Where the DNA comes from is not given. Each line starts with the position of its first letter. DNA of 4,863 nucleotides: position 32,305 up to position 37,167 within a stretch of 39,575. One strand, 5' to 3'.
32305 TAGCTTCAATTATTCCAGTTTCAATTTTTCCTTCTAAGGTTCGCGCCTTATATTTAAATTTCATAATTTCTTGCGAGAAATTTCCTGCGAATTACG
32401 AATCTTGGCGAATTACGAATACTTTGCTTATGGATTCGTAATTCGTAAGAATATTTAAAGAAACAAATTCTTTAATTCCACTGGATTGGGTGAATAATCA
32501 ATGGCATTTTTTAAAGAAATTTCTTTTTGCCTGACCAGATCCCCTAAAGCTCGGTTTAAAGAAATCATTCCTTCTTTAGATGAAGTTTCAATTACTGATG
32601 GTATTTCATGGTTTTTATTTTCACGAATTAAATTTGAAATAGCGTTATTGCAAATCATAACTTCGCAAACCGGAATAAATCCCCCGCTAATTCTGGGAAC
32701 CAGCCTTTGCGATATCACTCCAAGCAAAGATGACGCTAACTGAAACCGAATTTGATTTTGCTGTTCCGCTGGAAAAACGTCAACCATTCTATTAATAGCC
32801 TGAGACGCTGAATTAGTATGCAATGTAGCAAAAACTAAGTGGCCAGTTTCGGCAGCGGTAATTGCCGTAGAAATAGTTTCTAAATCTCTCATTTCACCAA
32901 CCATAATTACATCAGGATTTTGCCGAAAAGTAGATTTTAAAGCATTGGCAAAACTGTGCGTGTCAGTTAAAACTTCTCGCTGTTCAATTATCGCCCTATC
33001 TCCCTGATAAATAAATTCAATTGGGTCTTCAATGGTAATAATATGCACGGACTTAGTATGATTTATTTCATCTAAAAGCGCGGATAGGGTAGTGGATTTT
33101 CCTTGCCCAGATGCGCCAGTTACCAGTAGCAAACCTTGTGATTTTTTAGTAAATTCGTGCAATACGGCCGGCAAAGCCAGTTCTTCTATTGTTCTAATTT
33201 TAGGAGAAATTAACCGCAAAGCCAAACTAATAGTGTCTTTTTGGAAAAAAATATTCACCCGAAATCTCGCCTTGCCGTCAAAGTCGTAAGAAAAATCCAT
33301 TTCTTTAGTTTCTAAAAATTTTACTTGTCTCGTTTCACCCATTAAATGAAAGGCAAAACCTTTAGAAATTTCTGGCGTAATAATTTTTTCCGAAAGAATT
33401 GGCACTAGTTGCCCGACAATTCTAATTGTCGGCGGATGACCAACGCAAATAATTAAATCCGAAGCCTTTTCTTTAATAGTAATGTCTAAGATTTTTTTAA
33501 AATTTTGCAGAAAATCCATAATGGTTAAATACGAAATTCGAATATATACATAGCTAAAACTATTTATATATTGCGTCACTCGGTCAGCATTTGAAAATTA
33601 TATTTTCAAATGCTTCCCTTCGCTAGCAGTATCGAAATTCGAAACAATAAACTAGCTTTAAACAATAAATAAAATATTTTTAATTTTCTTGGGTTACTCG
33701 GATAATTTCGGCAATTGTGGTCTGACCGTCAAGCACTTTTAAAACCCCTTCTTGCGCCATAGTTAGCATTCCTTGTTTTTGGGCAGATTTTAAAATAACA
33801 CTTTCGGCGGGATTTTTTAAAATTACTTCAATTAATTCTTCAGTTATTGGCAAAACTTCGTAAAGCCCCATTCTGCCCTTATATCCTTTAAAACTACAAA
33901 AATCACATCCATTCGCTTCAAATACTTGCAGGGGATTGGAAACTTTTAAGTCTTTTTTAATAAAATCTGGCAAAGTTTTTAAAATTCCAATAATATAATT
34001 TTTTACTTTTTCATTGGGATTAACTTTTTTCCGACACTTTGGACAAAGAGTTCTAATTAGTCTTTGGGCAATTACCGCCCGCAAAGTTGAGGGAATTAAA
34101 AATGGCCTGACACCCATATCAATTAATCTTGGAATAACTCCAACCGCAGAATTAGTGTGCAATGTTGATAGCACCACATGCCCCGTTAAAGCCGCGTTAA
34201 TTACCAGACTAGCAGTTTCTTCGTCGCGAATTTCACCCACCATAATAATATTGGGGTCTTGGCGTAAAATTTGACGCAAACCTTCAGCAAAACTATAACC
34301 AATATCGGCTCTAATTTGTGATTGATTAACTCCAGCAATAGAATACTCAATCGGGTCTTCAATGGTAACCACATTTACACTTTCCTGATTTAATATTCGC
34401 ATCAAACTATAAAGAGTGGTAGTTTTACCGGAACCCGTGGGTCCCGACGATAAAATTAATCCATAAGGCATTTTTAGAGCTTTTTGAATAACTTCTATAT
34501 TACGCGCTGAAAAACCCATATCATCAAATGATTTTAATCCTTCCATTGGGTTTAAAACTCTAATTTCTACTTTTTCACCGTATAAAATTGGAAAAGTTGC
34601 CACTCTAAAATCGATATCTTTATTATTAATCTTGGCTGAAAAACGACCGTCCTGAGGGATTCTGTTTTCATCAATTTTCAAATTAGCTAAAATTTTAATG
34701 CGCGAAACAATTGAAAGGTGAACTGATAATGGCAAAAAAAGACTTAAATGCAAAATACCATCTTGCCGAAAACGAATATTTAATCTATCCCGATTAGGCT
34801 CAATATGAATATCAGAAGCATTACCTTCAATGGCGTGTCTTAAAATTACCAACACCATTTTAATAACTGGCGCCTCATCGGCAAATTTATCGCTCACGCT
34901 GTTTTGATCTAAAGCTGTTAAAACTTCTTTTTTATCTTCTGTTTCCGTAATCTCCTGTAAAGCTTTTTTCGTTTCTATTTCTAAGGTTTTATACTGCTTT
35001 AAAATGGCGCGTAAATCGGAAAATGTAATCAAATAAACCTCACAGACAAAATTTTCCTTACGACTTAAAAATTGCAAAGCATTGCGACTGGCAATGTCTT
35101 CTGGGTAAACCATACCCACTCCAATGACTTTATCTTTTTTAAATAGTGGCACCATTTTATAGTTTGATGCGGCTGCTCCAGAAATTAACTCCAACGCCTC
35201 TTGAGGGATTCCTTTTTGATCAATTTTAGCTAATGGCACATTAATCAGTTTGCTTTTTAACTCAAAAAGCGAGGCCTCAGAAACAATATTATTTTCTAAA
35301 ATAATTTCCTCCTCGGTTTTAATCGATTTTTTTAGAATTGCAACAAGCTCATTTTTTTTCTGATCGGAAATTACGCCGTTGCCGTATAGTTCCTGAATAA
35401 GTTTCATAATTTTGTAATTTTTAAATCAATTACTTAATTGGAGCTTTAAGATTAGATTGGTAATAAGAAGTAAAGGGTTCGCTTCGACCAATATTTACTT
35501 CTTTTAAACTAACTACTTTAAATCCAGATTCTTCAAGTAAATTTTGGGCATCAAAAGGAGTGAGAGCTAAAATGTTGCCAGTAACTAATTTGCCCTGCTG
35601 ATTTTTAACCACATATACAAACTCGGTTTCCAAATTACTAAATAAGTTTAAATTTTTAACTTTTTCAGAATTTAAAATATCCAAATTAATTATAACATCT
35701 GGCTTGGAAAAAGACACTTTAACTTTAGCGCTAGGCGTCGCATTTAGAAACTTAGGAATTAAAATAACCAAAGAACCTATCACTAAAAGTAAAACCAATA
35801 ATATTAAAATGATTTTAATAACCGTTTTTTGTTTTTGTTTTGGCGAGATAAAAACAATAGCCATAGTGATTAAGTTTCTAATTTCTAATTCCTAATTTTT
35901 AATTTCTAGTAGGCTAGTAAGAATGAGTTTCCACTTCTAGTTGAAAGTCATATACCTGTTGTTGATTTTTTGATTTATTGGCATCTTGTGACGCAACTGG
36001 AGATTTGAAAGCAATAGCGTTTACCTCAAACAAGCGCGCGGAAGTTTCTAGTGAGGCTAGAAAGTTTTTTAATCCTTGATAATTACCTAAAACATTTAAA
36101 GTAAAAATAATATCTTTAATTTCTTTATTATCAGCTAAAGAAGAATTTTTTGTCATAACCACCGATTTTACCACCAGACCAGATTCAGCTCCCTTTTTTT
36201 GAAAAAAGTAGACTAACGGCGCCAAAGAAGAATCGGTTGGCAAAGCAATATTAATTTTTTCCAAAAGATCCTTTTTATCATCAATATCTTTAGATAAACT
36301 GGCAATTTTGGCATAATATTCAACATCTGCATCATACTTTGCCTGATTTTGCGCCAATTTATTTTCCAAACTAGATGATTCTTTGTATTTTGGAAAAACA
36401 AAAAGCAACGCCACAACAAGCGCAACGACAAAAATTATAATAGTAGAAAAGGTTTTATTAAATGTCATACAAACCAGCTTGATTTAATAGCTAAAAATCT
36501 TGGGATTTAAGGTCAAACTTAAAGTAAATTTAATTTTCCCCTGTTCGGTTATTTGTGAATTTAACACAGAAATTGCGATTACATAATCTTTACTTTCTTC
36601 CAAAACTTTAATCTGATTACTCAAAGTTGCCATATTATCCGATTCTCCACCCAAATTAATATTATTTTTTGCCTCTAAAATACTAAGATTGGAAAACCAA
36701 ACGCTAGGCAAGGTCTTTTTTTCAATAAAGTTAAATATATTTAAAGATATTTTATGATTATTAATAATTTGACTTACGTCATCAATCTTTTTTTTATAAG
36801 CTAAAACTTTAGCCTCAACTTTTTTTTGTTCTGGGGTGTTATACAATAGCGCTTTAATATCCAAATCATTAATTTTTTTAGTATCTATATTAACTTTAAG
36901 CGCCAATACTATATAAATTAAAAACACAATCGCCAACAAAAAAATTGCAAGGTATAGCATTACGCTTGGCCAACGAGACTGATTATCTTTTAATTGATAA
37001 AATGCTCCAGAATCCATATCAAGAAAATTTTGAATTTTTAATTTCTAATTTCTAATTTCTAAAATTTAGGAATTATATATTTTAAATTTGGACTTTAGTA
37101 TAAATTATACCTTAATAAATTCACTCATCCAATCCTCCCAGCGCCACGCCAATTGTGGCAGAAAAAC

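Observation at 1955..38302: Intergenic DNA is built almost entirely from degenerate tandem heptamers arranged as long imperfect palindromes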

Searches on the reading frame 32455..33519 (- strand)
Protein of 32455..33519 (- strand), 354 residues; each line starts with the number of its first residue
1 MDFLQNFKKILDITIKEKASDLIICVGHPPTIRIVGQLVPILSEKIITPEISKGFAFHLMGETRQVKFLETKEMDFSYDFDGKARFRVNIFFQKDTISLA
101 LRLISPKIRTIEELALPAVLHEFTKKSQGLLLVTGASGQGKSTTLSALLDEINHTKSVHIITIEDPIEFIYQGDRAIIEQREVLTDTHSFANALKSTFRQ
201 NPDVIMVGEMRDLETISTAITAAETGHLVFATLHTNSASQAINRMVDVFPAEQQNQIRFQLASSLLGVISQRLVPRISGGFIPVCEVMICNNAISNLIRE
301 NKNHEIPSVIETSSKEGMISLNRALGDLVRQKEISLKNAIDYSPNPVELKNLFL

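Call 50: find_encoding_contigs(protein=window:32455-33519:-, flank=4000, max_places=8)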
Protein window:32455-33519:- (354 aa): 4 contigs read that carry it; 3 places shown.
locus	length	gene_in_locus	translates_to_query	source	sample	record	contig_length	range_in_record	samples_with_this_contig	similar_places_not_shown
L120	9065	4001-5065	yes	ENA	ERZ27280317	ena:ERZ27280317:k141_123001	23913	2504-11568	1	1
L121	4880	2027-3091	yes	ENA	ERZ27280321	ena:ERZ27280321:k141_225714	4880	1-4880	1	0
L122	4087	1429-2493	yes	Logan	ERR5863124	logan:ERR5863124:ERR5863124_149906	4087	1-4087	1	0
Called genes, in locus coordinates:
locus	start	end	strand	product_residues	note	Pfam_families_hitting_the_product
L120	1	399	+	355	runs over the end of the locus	PF11104:PilM_2, PF14450:FtsA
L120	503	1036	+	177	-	-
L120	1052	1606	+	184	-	PF04350:PilO (weak)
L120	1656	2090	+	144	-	PF28597:T2SSF_N (weak)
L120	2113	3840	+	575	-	PF05157:MshEN, PF00437:T2SSE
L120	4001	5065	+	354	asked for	PF00437:T2SSE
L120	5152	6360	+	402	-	PF28597:T2SSF_N, PF00482:T2SSF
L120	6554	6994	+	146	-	PF07963:N_methyl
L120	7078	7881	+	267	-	PF06750:A24_N_bact, PF01478:Peptidase_A24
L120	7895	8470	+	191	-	PF07963:N_methyl (weak)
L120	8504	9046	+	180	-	PF07963:N_methyl (weak)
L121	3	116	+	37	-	?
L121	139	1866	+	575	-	PF05157:MshEN, PF00437:T2SSE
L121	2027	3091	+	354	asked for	PF00437:T2SSE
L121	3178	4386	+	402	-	PF28597:T2SSF_N, PF00482:T2SSF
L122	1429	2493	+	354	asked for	PF00437:T2SSE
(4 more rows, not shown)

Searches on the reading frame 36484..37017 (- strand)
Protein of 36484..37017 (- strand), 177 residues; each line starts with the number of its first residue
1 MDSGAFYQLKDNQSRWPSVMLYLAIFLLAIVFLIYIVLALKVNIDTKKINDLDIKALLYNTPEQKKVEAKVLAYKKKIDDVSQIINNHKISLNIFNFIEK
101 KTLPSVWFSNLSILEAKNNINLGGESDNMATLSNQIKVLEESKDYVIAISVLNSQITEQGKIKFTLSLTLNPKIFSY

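Call 45: find_encoding_contigs(protein=window:36484-37017:-, flank=6000, max_places=8)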
Protein window:36484-37017:- (177 aa): 2 contigs read that carry it; 2 places shown.
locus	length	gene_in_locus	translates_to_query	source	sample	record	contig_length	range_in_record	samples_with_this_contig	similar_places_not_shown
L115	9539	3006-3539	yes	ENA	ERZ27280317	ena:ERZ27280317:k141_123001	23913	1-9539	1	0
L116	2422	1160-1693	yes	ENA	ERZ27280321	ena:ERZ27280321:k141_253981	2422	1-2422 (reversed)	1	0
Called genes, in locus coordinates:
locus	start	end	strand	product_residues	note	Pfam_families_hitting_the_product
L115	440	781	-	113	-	PF02033:RBFA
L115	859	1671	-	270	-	PF18912:DZR_2 (weak), PF00156:Pribosyltran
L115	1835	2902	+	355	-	PF11104:PilM_2, PF14450:FtsA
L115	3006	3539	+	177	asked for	-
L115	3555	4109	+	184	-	PF04350:PilO (weak)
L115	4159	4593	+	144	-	PF28597:T2SSF_N (weak)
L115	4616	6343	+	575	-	PF05157:MshEN, PF00437:T2SSE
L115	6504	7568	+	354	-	PF00437:T2SSE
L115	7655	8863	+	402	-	PF28597:T2SSF_N, PF00482:T2SSF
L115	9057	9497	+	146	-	PF07963:N_methyl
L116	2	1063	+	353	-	?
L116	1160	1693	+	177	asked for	-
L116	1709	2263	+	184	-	PF04350:PilO (weak)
